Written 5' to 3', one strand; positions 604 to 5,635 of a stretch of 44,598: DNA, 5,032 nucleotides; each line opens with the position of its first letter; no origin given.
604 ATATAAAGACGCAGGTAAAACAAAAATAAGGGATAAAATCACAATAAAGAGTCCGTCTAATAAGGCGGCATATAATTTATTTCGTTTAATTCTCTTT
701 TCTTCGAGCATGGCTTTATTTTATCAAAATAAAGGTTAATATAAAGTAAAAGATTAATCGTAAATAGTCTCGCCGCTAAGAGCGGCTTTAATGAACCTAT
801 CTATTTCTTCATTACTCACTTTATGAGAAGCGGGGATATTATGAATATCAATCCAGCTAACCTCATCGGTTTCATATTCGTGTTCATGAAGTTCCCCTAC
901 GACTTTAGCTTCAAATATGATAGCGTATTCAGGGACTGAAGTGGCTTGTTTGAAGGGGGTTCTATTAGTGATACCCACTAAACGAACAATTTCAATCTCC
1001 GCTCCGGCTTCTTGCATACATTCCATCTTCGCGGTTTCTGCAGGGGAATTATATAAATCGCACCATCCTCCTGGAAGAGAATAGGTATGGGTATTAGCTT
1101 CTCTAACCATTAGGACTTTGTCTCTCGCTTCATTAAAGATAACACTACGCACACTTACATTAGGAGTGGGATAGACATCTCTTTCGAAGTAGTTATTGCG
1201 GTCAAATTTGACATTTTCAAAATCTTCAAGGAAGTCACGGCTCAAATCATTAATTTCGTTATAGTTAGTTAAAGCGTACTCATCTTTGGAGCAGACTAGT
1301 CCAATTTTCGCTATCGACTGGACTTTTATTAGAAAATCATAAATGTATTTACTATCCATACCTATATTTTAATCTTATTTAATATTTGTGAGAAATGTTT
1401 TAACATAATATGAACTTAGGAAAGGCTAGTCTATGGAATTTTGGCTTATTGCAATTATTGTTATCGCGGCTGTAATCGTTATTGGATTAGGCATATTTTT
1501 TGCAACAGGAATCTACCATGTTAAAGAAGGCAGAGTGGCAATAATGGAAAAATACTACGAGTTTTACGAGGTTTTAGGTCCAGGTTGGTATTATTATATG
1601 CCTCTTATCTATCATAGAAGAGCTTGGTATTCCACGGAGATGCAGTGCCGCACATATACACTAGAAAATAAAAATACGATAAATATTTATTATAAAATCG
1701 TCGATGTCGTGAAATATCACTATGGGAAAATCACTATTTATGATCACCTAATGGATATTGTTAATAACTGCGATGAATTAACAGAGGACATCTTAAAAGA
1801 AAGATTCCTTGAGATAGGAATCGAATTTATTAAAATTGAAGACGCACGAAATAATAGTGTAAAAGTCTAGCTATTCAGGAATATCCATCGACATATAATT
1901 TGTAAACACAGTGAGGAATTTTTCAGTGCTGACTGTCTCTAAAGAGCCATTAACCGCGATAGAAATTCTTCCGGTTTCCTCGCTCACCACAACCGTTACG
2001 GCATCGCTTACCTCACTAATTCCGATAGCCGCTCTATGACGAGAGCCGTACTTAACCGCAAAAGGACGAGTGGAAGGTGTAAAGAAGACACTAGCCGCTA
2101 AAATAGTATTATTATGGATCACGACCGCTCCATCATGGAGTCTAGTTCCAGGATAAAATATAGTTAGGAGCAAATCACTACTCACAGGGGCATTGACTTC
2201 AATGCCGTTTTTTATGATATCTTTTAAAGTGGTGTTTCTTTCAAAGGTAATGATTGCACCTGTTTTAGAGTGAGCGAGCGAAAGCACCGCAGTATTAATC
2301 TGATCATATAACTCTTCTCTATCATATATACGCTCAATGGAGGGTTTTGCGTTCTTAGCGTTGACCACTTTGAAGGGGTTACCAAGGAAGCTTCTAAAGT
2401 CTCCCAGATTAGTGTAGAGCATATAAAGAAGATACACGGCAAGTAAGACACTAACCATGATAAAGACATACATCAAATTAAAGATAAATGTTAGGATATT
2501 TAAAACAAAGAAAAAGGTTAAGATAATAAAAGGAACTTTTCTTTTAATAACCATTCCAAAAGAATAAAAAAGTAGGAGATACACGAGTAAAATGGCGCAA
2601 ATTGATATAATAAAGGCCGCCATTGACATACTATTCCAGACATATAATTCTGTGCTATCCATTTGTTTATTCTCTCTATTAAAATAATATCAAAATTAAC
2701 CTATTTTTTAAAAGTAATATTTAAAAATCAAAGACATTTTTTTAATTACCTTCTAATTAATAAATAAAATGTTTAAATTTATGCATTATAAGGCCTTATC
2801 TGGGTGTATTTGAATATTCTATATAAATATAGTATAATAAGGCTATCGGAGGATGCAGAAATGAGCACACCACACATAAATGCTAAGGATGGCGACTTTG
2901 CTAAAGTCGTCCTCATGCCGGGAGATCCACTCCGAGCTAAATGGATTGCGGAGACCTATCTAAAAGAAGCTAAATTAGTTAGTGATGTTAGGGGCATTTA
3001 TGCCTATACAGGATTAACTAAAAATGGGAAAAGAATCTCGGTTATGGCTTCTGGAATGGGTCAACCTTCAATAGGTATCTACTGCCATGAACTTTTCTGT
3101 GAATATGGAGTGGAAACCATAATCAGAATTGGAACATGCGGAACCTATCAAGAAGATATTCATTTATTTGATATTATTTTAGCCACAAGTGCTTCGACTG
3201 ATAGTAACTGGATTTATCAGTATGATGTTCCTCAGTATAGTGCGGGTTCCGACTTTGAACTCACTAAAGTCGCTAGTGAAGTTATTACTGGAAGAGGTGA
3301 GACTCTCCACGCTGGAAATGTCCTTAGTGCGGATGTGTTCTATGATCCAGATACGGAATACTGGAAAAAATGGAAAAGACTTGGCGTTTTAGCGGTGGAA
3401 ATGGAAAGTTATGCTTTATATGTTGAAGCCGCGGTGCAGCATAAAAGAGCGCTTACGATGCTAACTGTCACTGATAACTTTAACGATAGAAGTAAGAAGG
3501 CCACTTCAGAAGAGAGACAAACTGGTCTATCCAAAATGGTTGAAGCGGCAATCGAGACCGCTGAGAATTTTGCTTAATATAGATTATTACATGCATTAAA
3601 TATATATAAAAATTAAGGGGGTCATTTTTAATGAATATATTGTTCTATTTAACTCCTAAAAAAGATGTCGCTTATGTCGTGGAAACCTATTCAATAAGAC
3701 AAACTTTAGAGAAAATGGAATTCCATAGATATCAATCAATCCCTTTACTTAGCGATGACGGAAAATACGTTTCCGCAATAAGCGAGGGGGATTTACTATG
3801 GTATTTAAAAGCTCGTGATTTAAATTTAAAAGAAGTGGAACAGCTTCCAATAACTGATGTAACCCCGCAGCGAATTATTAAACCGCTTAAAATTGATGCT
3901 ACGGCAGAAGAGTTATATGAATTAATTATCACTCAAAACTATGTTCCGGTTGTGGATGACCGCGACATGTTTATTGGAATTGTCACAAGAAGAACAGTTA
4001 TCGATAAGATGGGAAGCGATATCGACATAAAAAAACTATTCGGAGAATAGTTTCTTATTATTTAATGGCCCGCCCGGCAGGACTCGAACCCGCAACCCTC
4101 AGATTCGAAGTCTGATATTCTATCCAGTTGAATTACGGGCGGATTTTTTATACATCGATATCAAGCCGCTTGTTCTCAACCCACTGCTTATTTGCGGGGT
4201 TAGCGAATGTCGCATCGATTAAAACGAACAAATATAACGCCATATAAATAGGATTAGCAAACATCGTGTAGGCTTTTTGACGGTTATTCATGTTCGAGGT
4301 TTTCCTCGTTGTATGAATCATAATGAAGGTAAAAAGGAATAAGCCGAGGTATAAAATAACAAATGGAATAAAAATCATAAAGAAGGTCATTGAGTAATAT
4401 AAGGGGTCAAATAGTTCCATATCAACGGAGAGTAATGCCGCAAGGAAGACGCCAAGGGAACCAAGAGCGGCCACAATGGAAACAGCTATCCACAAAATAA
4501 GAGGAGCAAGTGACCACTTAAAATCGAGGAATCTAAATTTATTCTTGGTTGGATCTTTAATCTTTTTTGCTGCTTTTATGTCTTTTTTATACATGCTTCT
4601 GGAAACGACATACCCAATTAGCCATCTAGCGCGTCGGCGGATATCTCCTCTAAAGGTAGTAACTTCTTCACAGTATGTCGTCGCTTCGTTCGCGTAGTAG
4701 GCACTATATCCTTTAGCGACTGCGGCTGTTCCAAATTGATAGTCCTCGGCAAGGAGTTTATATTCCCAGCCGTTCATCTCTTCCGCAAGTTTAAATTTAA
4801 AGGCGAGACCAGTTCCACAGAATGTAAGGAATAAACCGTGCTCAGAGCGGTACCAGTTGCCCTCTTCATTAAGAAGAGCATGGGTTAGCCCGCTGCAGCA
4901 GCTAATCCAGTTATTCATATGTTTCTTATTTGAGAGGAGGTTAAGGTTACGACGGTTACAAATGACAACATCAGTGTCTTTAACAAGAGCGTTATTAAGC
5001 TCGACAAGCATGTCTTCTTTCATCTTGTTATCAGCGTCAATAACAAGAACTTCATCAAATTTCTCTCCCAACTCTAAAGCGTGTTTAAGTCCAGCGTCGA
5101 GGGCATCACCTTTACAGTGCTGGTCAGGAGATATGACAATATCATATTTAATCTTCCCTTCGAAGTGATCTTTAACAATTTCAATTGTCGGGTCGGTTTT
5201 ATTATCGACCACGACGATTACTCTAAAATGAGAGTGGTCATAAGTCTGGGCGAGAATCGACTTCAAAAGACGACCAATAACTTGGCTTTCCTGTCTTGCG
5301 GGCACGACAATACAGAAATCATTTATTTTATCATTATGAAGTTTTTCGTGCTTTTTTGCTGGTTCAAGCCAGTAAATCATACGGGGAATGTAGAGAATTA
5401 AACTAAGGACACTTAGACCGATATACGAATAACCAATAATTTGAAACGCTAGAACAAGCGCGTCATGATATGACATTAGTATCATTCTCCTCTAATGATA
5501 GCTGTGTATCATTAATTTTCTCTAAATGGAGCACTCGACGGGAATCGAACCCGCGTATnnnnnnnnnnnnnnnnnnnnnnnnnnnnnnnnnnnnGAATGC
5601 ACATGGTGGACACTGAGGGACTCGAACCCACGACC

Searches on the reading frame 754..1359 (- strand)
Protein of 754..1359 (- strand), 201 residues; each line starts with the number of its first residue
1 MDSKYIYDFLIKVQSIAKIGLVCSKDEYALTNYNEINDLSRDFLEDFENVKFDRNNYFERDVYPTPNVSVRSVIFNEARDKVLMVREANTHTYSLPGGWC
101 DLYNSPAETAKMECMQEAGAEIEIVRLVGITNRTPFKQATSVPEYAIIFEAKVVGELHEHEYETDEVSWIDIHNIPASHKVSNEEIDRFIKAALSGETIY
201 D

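Call 74: search_protein_families(library=pfam, proteins=[window:754-1359:-], max_evalue=0.001)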
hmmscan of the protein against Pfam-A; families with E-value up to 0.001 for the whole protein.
window:754-1359:- (201 aa): 2 families
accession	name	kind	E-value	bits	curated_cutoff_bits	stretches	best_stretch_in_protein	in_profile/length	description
PF00293.34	NUDIX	-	8.3e-12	45.7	21.1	1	67-181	3-125/134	NUDIX domain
PF12535.13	Nudix_N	-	2.1e-05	24.6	27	1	8-47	5-44/56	Hydrolase of X-linked nucleoside diphosphate N terminal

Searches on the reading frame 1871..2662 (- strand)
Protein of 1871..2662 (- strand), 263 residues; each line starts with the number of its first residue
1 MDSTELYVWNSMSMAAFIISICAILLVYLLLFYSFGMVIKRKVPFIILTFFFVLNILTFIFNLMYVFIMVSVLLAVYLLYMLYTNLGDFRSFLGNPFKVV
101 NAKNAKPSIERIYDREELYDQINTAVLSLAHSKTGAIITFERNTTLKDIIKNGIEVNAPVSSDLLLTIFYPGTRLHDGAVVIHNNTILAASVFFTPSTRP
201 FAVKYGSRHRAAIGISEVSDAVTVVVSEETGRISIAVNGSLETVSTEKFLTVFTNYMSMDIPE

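Call 74: search_protein_families(library=pfam, proteins=[window:1871-2662:-], max_evalue=0.001)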
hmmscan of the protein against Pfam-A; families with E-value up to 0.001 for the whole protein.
window:1871-2662:- (263 aa): 1 family
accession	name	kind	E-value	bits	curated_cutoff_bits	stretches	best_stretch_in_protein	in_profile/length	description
PF02457.21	DAC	-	1.4e-38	131.5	27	1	124-240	2-118/119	DisA bacterial checkpoint controller nucleotide-binding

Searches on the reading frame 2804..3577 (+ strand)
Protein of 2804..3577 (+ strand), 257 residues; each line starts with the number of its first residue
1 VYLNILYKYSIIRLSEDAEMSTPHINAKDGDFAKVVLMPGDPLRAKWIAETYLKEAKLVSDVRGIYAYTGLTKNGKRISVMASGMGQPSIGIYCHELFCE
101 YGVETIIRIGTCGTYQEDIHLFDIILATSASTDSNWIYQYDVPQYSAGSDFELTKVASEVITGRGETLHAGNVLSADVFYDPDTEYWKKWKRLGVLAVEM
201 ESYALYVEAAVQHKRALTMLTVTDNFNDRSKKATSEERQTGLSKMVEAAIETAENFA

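Call 74: search_protein_families(library=pfam, proteins=[window:2804-3577:+], max_evalue=0.001)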
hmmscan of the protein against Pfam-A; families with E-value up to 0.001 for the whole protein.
window:2804-3577:+ (257 aa): 1 family
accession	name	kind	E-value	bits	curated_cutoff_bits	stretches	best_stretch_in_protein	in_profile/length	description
PF01048.26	PNP_UDP_1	-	5.7e-37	127.8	25.1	1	34-251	1-226/233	Phosphorylase superfamily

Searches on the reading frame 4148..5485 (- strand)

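Call 74: search_protein_families(library=pfam, proteins=[window:4148-5485:-], max_evalue=0.001)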
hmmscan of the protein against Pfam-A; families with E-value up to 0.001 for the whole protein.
window:4148-5485:- (445 aa): 4 families
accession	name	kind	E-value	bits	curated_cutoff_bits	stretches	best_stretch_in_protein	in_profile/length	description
PF13641.12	Glyco_tranf_2_3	-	6.1e-21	75.9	27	1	57-289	3-228/230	Glycosyltransferase like family 2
PF00535.33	Glycos_transf_2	-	2.5e-18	67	23.3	1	58-202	1-132/168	Glycosyl transferase family 2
PF13632.12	Glyco_trans_2_3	-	1.3e-17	64.7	27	1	146-372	2-186/198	Glycosyl transferase family group 2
PF13506.12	Glyco_transf_21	-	2.7e-05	24.2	21.7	1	142-288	30-172/174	Glycosyl transferase family 21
